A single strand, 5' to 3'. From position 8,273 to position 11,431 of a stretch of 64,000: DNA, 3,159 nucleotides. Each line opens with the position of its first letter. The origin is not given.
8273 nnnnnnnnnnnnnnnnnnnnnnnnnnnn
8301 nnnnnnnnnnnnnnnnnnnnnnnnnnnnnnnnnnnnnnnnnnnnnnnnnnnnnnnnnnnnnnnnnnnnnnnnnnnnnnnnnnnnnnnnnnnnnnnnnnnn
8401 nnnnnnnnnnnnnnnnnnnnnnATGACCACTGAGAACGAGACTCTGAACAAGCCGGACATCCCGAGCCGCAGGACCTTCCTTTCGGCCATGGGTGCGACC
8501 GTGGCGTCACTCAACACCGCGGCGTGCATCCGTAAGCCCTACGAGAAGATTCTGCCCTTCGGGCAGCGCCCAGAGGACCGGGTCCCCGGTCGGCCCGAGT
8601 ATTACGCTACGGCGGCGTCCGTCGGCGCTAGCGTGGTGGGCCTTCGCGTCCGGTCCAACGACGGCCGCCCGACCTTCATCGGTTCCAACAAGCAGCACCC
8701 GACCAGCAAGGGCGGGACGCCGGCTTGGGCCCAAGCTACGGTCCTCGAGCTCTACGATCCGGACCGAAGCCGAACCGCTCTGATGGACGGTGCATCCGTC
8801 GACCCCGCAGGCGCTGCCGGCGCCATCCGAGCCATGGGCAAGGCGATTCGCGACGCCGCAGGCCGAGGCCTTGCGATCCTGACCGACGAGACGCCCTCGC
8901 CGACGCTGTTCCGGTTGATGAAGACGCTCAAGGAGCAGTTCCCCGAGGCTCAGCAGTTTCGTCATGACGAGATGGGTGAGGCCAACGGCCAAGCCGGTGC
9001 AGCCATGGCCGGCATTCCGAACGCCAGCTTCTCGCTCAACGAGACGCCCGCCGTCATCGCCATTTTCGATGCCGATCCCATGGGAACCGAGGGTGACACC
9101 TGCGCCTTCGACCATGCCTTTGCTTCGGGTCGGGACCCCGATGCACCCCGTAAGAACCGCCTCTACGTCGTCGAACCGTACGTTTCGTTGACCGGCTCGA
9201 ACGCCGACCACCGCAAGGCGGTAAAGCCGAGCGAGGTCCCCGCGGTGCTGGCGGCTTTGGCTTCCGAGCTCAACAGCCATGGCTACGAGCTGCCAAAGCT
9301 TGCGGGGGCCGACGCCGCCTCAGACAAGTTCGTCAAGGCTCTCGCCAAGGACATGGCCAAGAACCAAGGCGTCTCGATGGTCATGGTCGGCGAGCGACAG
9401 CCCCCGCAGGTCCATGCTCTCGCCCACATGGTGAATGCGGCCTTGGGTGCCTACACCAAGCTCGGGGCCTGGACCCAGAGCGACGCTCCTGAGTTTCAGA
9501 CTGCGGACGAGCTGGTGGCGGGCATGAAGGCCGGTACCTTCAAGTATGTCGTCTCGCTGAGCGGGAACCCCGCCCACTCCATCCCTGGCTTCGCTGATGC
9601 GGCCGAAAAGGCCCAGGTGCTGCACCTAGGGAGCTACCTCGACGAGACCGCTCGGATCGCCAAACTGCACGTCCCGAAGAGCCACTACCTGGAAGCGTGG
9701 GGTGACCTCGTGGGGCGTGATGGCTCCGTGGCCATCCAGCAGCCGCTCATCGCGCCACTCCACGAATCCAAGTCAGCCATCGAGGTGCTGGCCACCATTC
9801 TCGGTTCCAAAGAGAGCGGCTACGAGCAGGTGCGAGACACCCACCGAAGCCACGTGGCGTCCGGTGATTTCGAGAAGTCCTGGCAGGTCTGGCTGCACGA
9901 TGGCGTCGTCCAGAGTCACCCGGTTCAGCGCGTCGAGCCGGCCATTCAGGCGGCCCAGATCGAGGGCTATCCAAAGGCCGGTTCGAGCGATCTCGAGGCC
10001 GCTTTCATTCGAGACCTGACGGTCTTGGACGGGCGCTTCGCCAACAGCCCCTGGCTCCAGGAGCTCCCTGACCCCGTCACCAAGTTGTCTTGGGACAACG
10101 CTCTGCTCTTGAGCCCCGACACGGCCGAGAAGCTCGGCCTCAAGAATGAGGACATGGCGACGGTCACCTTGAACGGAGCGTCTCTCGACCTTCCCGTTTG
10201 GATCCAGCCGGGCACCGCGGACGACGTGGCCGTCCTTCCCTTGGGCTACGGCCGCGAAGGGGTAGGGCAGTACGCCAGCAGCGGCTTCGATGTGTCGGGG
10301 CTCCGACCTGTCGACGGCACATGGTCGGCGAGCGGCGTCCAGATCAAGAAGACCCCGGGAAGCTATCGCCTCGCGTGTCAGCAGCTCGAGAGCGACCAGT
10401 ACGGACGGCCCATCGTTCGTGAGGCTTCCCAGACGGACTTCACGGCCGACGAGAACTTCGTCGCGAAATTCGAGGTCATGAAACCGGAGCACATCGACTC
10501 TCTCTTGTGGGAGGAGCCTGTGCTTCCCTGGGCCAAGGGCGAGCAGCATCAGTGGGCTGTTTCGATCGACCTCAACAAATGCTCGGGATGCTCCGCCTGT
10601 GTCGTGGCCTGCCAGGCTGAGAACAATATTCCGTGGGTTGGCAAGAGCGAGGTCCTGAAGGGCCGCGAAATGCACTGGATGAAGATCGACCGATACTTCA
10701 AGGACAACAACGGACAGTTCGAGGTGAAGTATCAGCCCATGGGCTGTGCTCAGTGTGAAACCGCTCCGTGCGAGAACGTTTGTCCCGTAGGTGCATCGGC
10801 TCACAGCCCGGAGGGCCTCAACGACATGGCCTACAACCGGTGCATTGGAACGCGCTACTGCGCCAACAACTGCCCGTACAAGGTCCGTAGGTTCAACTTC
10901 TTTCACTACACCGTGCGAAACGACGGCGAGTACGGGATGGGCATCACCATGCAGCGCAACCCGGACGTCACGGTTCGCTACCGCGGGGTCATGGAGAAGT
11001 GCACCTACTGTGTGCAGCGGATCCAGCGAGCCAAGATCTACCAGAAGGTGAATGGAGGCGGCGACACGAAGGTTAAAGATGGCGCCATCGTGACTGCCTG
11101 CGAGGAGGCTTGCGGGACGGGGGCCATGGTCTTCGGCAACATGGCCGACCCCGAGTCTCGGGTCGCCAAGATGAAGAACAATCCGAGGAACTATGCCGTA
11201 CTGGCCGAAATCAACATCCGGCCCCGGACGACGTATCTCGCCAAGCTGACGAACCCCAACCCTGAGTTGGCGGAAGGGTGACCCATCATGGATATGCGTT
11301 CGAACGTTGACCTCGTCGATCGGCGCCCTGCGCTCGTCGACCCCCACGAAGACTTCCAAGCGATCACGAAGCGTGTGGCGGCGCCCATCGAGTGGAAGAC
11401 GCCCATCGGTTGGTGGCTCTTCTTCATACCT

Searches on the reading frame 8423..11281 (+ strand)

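Call 62: search_protein_families(library=ncbifam, proteins=[window:8423-11281:+], max_evalue=0.00001)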
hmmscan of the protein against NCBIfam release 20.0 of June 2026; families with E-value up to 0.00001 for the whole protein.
window:8423-11281:+ (952 aa): 18 families
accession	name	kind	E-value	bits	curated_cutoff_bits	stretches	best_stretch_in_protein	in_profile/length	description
NF041782.1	mnquin_red_QrcC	equivalog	2.1e-54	184.7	400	1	711-941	1-227/239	menaquinone reductase iron-sulfur cluster-binding subunit QrcC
NF045797.1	DsrO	equivalog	1.3e-35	122.9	200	1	707-939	40-234/235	sulfate reduction electron transfer complex DsrMKJOP subunit DsrO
TIGR03149.1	cyt_nit_nrfC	equivalog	7.3e-24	84.4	377.6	2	707-827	35-147/225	cytochrome c nitrite reductase Fe-S protein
NF041715.1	arsenate_red_ArrB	equivalog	2e-22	79.9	450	1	712-940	4-226/233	arsenate respiratory reductase iron-sulfur subunit ArrB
NF041783.2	mnquin_red_QrcB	equivalog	3e-22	78.6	440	2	56-318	48-312/695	menaquinone reductase molybdopterin-binding-like subunit QrcB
NF011569.0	PRK14993.1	equivalog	5e-22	78.5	416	1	707-825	40-150/244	tetrathionate reductase subunit TtrB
NF038355.1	FDH3_beta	equivalog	1.2e-15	58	240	1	715-908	7-165/180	formate dehydrogenase FDH3 subunit beta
TIGR02951.1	DMSO_dmsB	equivalog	6.7e-15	55.5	214.1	1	713-825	4-115/161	DMSO/selenate family reductase complex B subunit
NF008134.0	PRK10882.1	equivalog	1.3e-12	47.4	263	1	715-829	43-168/329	hydrogenase 2 operon protein HybA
TIGR01582.1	FDH-beta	equivalog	3.8e-11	42.6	334.7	1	704-825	15-144/283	formate dehydrogenase subunit beta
NF045715.1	sulf_resp_HmcB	equivalog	4.6e-10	39.1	420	1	705-826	31-158/307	sulfate respiration complex iron-sulfur protein HmcB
NF007658.0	PRK10330.1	equivalog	1.5e-09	37.6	260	1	775-823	58-105/181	electron transport protein HydN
TIGR03478.1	DMSO_red_II_bet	subfamily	9.5e-09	34.6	480.7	0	770-826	126-183/321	DMSO reductase family type II enzyme, iron-sulfur subunit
NF042979.1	EthbenzDh_ebdB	equivalog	9.7e-09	34.5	740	0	773-830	151-209/354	ethylbenzene dehydrogenase subunit beta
NF009408.0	PRK12769.1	equivalog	8.3e-08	30.8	1003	1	716-821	8-101/659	formate-dependent uric acid utilization protein AegA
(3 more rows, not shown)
